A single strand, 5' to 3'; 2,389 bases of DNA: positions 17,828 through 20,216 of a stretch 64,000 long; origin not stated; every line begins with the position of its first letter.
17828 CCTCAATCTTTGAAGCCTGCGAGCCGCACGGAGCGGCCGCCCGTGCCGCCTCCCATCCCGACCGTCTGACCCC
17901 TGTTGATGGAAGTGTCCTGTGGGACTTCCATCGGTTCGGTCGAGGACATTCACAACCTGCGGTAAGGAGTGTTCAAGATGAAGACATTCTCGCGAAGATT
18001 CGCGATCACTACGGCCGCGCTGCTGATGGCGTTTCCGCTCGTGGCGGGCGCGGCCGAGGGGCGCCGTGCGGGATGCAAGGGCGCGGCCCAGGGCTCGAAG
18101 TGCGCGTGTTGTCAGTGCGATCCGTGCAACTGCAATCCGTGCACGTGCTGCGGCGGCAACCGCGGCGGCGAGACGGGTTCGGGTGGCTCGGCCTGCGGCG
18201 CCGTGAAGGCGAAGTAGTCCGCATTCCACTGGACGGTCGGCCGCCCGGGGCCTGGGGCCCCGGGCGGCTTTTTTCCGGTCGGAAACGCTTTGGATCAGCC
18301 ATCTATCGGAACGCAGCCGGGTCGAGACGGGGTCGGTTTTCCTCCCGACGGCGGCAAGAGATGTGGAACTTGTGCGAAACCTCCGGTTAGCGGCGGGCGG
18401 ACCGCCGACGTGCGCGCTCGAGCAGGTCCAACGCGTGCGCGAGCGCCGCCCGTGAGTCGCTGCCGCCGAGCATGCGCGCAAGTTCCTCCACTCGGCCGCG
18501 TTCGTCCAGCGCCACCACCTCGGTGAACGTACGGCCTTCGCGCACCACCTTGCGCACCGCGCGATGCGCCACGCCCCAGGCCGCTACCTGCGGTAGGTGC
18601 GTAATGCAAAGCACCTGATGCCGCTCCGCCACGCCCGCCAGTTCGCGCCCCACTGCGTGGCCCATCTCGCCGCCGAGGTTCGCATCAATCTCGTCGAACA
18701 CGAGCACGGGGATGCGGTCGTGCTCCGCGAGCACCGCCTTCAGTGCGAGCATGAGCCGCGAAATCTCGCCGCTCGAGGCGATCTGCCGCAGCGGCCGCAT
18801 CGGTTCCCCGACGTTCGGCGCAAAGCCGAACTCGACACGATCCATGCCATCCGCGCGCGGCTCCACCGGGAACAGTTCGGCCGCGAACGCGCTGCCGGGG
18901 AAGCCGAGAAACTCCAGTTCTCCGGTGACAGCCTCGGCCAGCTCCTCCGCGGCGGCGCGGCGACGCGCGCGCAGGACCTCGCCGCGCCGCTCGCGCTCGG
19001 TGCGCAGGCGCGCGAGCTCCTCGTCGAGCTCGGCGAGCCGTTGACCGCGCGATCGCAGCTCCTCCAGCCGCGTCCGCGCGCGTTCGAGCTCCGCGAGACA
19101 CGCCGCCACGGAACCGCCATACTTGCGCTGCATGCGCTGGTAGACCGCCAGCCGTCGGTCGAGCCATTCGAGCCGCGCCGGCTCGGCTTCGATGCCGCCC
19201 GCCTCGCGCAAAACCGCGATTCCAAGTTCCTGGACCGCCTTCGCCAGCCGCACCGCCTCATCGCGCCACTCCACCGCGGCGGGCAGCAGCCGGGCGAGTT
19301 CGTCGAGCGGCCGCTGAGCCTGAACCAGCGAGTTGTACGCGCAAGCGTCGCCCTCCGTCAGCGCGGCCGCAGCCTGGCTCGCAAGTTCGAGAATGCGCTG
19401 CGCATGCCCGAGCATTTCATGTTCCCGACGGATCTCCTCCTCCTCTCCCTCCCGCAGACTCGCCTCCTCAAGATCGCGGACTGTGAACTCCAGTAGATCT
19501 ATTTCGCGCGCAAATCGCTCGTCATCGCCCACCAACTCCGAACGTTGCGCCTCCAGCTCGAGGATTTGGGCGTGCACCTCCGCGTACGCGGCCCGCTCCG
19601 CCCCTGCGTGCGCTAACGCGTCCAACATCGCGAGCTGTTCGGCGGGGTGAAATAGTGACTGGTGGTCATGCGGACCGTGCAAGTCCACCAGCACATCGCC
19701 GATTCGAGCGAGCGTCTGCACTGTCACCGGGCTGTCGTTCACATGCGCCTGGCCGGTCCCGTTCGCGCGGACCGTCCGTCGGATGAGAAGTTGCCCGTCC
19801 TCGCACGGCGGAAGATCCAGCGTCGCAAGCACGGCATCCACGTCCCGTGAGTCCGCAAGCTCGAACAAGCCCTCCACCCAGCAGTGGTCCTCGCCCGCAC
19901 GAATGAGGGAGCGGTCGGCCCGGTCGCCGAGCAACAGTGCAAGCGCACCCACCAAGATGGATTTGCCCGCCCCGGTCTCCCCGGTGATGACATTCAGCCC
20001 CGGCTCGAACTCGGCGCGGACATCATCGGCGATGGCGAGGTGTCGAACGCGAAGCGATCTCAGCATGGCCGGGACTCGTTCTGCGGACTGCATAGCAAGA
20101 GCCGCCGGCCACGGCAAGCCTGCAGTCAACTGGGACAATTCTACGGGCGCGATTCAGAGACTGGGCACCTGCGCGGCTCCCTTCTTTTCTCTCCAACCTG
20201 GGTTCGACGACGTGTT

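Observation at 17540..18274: Tandem small Cys-rich exported peptides; the second has an SD, a signal peptide, 11 Cys in ~50 aa and its own terminator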

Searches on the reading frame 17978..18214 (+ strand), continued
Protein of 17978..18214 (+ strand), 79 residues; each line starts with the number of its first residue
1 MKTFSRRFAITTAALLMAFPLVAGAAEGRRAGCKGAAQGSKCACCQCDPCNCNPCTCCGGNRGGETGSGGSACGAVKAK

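Call 78: find_encoding_contigs(protein=P0013, flank=10000, max_places=3)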
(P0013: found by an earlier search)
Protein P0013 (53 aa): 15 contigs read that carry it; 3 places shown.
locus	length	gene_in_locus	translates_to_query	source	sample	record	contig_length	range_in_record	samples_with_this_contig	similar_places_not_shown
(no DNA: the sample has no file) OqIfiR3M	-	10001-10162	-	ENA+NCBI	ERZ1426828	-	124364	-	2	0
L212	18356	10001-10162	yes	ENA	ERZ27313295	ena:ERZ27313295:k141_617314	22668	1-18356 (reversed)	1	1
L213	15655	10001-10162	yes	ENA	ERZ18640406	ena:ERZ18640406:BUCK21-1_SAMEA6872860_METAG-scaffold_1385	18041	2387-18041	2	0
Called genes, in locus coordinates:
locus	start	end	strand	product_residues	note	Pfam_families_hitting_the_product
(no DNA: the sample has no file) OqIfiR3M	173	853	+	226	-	PF07603:Lcl_C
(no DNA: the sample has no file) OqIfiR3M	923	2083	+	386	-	PF17761:DUF1016_N, PF06250:YhcG_C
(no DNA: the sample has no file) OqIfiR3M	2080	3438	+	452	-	PF00206:Lyase_1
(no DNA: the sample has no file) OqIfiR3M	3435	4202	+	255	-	PF13187:Fer4_9 (faint), PF13484:Fer4_16 (faint), PF12838:Fer4_7 (faint), PF25160:LdpA_Fe-S-bd (faint), PF13237:Fer4_10 (faint), PF14697:Fer4_21 (faint), PF00037:Fer4 (faint)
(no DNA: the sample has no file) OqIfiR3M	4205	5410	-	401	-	PF04055:Radical_SAM, PF13186:SPASM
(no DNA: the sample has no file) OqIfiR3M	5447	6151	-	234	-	PF00929:RNase_T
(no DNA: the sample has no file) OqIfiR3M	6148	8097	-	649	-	PF00027:cNMP_binding, PF00571:CBS (weak), PF03445:DUF294, PF10335:DUF294_C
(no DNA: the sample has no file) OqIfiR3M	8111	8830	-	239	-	-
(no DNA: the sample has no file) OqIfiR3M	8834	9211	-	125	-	PF01042:Ribonuc_L-PSP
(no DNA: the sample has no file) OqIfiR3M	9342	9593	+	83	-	-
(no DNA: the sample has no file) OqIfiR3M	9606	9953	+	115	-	-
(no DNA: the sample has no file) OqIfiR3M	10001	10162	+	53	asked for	-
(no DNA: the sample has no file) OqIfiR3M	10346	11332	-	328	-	PF00248:Aldo_ket_red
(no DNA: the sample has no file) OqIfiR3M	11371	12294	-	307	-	PF04055:Radical_SAM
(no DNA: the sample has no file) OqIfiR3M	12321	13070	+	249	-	PF01875:Memo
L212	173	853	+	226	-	PF07603:Lcl_C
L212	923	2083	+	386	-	PF17761:DUF1016_N, PF06250:YhcG_C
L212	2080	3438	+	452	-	PF00206:Lyase_1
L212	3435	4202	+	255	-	PF13187:Fer4_9 (faint), PF13484:Fer4_16 (faint), PF12838:Fer4_7 (faint), PF25160:LdpA_Fe-S-bd (faint), PF13237:Fer4_10 (faint), PF14697:Fer4_21 (faint), PF00037:Fer4 (faint)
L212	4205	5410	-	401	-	PF04055:Radical_SAM, PF13186:SPASM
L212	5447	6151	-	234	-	PF00929:RNase_T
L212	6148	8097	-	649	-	PF00027:cNMP_binding, PF00571:CBS (weak), PF03445:DUF294, PF10335:DUF294_C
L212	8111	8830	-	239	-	-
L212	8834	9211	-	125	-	PF01042:Ribonuc_L-PSP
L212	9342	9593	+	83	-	-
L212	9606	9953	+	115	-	-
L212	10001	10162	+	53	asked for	-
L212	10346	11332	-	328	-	PF00248:Aldo_ket_red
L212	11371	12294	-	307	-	PF04055:Radical_SAM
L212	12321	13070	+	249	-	PF01875:Memo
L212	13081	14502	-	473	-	PF00224:PK, PF02887:PK_C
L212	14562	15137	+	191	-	PF01871:AMMECR1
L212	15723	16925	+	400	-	PF00009:GTP_EFTU, PF03144:GTP_EFTU_D2, PF03143:GTP_EFTU_D3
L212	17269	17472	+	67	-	PF00584:SecE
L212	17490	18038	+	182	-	PF02357:NusG, PF00467:KOW (weak)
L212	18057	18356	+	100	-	?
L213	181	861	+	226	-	PF07603:Lcl_C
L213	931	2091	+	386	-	PF17761:DUF1016_N, PF06250:YhcG_C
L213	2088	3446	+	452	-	PF00206:Lyase_1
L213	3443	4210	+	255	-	PF13187:Fer4_9 (faint), PF13484:Fer4_16 (faint), PF12838:Fer4_7 (faint), PF25160:LdpA_Fe-S-bd (faint), PF13237:Fer4_10 (faint), PF14697:Fer4_21 (faint), PF00037:Fer4 (faint)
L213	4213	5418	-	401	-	PF04055:Radical_SAM, PF13186:SPASM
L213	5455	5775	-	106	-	-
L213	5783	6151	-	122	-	-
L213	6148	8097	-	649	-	PF00027:cNMP_binding, PF00571:CBS (weak), PF03445:DUF294, PF10335:DUF294_C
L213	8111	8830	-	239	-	-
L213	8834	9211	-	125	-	PF01042:Ribonuc_L-PSP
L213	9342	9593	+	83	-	-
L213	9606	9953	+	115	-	-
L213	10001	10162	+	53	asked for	-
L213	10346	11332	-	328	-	PF00248:Aldo_ket_red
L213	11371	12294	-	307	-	PF04055:Radical_SAM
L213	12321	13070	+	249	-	PF01875:Memo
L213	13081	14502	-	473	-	PF00224:PK, PF02887:PK_C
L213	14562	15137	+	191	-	PF01871:AMMECR1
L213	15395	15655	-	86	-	?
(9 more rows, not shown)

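Call 92: search_protein_families(library=ncbifam, proteins=[L209:11721-12809:-, L212:11374-12294:-, L212:4208-5410:-], max_evalue=0.00001)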
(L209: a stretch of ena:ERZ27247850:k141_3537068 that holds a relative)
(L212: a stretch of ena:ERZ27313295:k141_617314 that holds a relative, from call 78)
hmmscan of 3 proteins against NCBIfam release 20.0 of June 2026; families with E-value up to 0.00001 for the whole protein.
L209:11721-12809:- (363 aa): 14 families
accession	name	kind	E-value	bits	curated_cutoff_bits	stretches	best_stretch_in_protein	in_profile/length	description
TIGR04337.1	AmmeMemoSam_rS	hypoth_equivalog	3.3e-183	608.3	220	1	11-358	1-348/349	AmmeMemoRadiSam system radical SAM enzyme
TIGR02493.1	PFLA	equivalog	1.8e-14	53.7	231.75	1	77-245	14-184/235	pyruvate formate-lyase-activating protein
TIGR02494.1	PFLE_PFLC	subfamily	2.6e-14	53.2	174.35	1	136-263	132-258/293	glycyl-radical enzyme activating protein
TIGR04041.1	activase_YjjW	hypoth_equivalog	5.4e-13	49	250.2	1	142-262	123-241/276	YjjW family glycine radical enzyme activase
TIGR02495.1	NrdG2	equivalog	1.6e-08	34.1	131.15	1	86-244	23-180/193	anaerobic ribonucleoside-triphosphate reductase activating protein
NF033717.2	HPDL_rSAM_activ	equivalog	2.2e-08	33.7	420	1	130-244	133-248/311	4-hydroxyphenylacetate decarboxylase activase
TIGR04395.1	cutC_activ_rSAM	equivalog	2.4e-08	33.6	360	1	139-244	141-245/309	choline TMA-lyase-activating enzyme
TIGR04003.1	rSAM_BssD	equivalog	3.6e-08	32.9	496.45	1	130-246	130-246/314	[benzylsuccinate synthase]-activating enzyme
NF048010.1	SfplDhtActHpsHDes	equivalog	8.2e-08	31.4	430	1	137-260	141-264/298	(2S)-3-sulfopropanediol dehydratase activating enzyme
NF008356.0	PRK11145.1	equivalog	9.5e-07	28.3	375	1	81-244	23-188/246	pyruvate formate lyase 1-activating protein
NF043069.1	T4HPD_activ_SAM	equivalog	1.1e-06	28.2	425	0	131-245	127-240/299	trans-4-hydroxy-L-proline dehydratase activase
NF033719.1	ind_deCO2_activ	equivalog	1.3e-06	28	425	0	131-245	133-246/302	indoleacetate decarboxylase activase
NF048008.1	SfplDhtActHpfHKleb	equivalog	5.1e-06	26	500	0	133-252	132-250/308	(2S)-3-sulfopropanediol dehydratase activating enzyme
TIGR02668.1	moaA_archaeal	equivalog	7.2e-06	25.2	325.25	0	86-245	17-174/303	GTP 3',8-cyclase MoaA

L212:11374-12294:- (307 aa): 12 families
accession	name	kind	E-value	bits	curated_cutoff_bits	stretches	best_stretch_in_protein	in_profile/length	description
TIGR04337.1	AmmeMemoSam_rS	hypoth_equivalog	1.2e-124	415.7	220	1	16-302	1-289/349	AmmeMemoRadiSam system radical SAM enzyme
TIGR02493.1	PFLA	equivalog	4e-14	52.5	231.75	1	92-246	23-182/235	pyruvate formate-lyase-activating protein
TIGR04041.1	activase_YjjW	hypoth_equivalog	4.7e-14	52.5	250.2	1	93-266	74-242/276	YjjW family glycine radical enzyme activase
TIGR02494.1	PFLE_PFLC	subfamily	1.4e-12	47.4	174.35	1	97-249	84-241/293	glycyl-radical enzyme activating protein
NF048010.1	SfplDhtActHpsHDes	equivalog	1.5e-08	33.8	430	1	138-246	139-248/298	(2S)-3-sulfopropanediol dehydratase activating enzyme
NF033719.1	ind_deCO2_activ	equivalog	1.6e-08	34.2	425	1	100-250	98-248/302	indoleacetate decarboxylase activase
TIGR04003.1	rSAM_BssD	equivalog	8.3e-08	31.7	496.45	1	83-246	75-243/314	[benzylsuccinate synthase]-activating enzyme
NF008356.0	PRK11145.1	equivalog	1.3e-07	31.2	375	1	92-245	28-186/246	pyruvate formate lyase 1-activating protein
TIGR02495.1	NrdG2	equivalog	6.2e-07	28.9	131.15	1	91-246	23-179/193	anaerobic ribonucleoside-triphosphate reductase activating protein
NF043069.1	T4HPD_activ_SAM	equivalog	2.6e-06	27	425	1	94-246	82-238/299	trans-4-hydroxy-L-proline dehydratase activase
TIGR02666.1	moaA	equivalog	3.7e-06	26.1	284.05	1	93-248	19-181/336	GTP 3',8-cyclase MoaA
NF033717.2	HPDL_rSAM_activ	equivalog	5.9e-06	25.8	420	0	133-244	133-245/311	4-hydroxyphenylacetate decarboxylase activase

L212:4208-5410:- (401 aa): 53 families (the best 25 are shown)
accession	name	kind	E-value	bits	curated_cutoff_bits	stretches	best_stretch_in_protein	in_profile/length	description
TIGR03942.1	sulfatase_rSAM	equivalog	8.8e-153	508.6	349.45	1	1-382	3-362/363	anaerobic sulfatase maturase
NF010308.0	PRK13745.1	equivalog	3.3e-140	467.6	484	1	1-397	16-405/412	anaerobic sulfatase-maturation protein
NF010321.0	PRK13758.1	equivalog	1.4e-71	241.6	441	2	2-190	8-196/370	anaerobic sulfatase-maturase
NF041298.1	rSAM_mat_DynA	equivalog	9.2e-63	212.4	450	1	3-376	6-352/356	dynobactin maturation radical SAM/SPASM protein DynA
NF041300.1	rSAM_mat_DarW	exception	1e-44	153.1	650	1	9-380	51-402/415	radical SAM/SPASM peptide maturase DarW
NF041718.1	rSAM_phane_AMC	equivalog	1.1e-40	139.8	425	1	4-185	12-185/362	cyclophane-forming radical SAM peptide maturase AmcB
NF038005.1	rSAM_mat_DarE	equivalog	1.5e-40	139.3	650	1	8-370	83-425/432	darobactin maturation radical SAM/SPASM protein DarE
TIGR04261.1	rSAM_GlyRichRpt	subfamily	3.6e-38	131.5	310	1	8-180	6-178/363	cyclophane-forming radical SAM/SPASM peptide maturase GrrM/OscB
NF041707.1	rSAM_YhhB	equivalog_domain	4.8e-38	131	445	2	9-185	12-192/369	cyclophane-forming radical SAM/SPASM peptide maturase YhhB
TIGR04083.1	rSAM_pep_methan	hypoth_equivalog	4.9e-37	127.7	300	2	8-182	9-171/376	TIGR04083 family peptide-modifying radical SAM enzyme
NF047865.1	rSAM_PapB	equivalog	4.1e-32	111.7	340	1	8-195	12-195/330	PapB family radical SAM/SPASM ranthipeptide maturase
TIGR04269.1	SAM_SPASM_FxsB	subfamily_domain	2e-31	109.3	370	1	9-352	12-341/363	FxsB family cyclophane-forming radical SAM/SPASM peptide maturase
TIGR04496.1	rSAM_XyeB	equivalog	3.7e-27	95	450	1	8-151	13-164/385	cyclophane-forming radical SAM/SPASM peptide maturase XyeB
TIGR04068.1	rSAM_ocin_clost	equivalog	2.1e-25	89.5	500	1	8-155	93-240/462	Cys-rich peptide radical SAM maturase CcpM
TIGR03974.1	rSAM_six_Cys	equivalog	3.1e-25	89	425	1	8-197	106-295/451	thioether cross-link-forming SCIFF peptide maturase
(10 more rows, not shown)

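Call 98: search_protein_families(library=padloc, proteins=[window:17978-18214:+, P0004, P0005], max_evalue=1)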
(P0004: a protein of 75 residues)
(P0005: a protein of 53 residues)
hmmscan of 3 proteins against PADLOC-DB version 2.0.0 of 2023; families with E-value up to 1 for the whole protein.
window:17978-18214:+ (79 aa): 0 families

P0004 (75 aa): 0 families

P0005 (53 aa): 0 families

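Call 99: search_protein_families(library=phrogs, proteins=[window:17978-18214:+, P0004, P0005], max_evalue=1)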
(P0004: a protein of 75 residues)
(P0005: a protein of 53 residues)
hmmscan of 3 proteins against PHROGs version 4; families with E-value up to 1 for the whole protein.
window:17978-18214:+ (79 aa): 1 family
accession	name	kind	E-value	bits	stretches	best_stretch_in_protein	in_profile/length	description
phrog_32744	-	unknown function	0.0029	17.2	1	5-73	392-459/748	-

P0004 (75 aa): 1 family
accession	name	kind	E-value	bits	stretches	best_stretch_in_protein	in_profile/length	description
phrog_34894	-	unknown function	0.033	15.3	1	5-62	27-84/147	-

P0005 (53 aa): 0 families

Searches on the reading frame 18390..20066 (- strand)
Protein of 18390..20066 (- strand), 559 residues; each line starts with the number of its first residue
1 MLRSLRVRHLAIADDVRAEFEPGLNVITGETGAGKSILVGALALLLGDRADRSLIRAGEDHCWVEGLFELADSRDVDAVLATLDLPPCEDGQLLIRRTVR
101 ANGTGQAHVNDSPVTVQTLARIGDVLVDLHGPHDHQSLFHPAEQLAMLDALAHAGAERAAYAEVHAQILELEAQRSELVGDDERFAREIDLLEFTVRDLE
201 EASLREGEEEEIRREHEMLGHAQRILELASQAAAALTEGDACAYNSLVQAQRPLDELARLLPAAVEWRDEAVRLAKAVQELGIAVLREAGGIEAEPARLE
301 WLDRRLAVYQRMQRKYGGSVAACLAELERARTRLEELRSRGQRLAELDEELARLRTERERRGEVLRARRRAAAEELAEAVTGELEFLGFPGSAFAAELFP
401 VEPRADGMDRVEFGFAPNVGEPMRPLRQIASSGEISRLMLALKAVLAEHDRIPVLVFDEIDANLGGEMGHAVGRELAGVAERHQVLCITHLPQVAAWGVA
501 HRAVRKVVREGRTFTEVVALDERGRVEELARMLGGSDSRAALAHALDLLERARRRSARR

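Call 29: find_related_loci(query=window:18390-20066:-, collection=genome_contigs, flank=6000)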
Query window:18390-20066:- (559 aa) in genome_contigs; peptide patterns used: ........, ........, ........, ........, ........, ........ (x = any residue, [..] = any of these).
188 stretches matched a pattern; 77 encode a relative of the query (tblastn E <= 1e-3); 76 distinct loci.
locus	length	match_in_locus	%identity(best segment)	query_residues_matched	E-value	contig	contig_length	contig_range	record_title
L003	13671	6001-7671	69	1-558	0e+0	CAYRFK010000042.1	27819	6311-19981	MAG TPA_asm: uncultured Verrucomicrobiota bacterium isolate SRP272421_co4_497 genome assembly, contig: NODE_3612_length_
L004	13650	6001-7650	67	1-550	0e+0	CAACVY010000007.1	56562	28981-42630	uncultured bacterium isolate Assembly_SCGC_AH-151-A22 genome assembly, contig: AH-151-A22_NODE_7, whole genome shotgun s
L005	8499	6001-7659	70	1-553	0e+0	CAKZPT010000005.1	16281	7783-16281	MAG TPA_asm: uncultured bacterium isolate SRR5214706_bin.54_CONCOCT_v1.1_MAG genome assembly, contig: ERZ1744544.1815, w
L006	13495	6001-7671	68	1-558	0e+0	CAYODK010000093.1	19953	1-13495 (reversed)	MAG TPA_asm: uncultured Verrucomicrobiota bacterium isolate binchicken_co22_230 genome assembly, contig: NODE_2913_lengt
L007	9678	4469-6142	61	1-558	0e+0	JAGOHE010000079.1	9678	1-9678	MAG: Kiritimatiellae bacterium isolate Go_SlDig_bin_57 Go_SlDig_21750_length_9678_cov_5.533557, whole genome shotgun seq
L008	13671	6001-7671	68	1-558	0e+0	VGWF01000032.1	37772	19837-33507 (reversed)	MAG: Lentisphaerae bacterium isolate K_DeepCast_100m_m2_028 K_DeepCast_100m_m2_028_Ga0194127_10001248, whole genome shot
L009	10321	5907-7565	63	1-553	0e+0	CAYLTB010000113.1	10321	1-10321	MAG TPA_asm: uncultured Verrucomicrobiota bacterium isolate binchicken_co265_111 genome assembly, contig: NODE_9707_leng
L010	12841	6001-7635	63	1-544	0e+0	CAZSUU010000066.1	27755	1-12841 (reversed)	MAG TPA_asm: uncultured Verrucomicrobiota bacterium isolate binchicken_co26_228 genome assembly, contig: NODE_2443_lengt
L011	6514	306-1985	57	1-558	0e+0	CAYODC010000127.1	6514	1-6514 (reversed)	MAG TPA_asm: uncultured Verrucomicrobiota bacterium isolate SRP294416_co1_711 genome assembly, contig: NODE_28080_length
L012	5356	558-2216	53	1-552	0e+0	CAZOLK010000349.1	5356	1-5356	MAG TPA_asm: uncultured Verrucomicrobiota bacterium isolate SRP141376_co3_71 genome assembly, contig: NODE_39297_length_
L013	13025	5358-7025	55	1-554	1e-171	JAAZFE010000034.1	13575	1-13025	MAG: Lentisphaerae bacterium isolate AS10tlH2TH_169 80568_AS10, whole genome shotgun sequence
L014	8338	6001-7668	50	1-555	2e-162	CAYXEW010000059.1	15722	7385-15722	MAG TPA_asm: uncultured Verrucomicrobiota bacterium isolate SRP141376_co5_426 genome assembly, contig: NODE_9128_length_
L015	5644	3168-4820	54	1-549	2e-164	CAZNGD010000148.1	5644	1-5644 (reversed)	MAG TPA_asm: uncultured Verrucomicrobiota bacterium isolate binchicken_co45_351 genome assembly, contig: NODE_28786_leng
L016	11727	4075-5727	57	1-549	5e-176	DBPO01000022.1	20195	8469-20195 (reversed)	MAG TPA_asm: Verrucomicrobia bacterium UBA1418 UBA1418_contig_17996, whole genome shotgun sequence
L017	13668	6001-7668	53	1-554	1e-160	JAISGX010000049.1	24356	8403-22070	MAG: Verrucomicrobiota bacterium isolate Hm464_bin137 k119_1102309, whole genome shotgun sequence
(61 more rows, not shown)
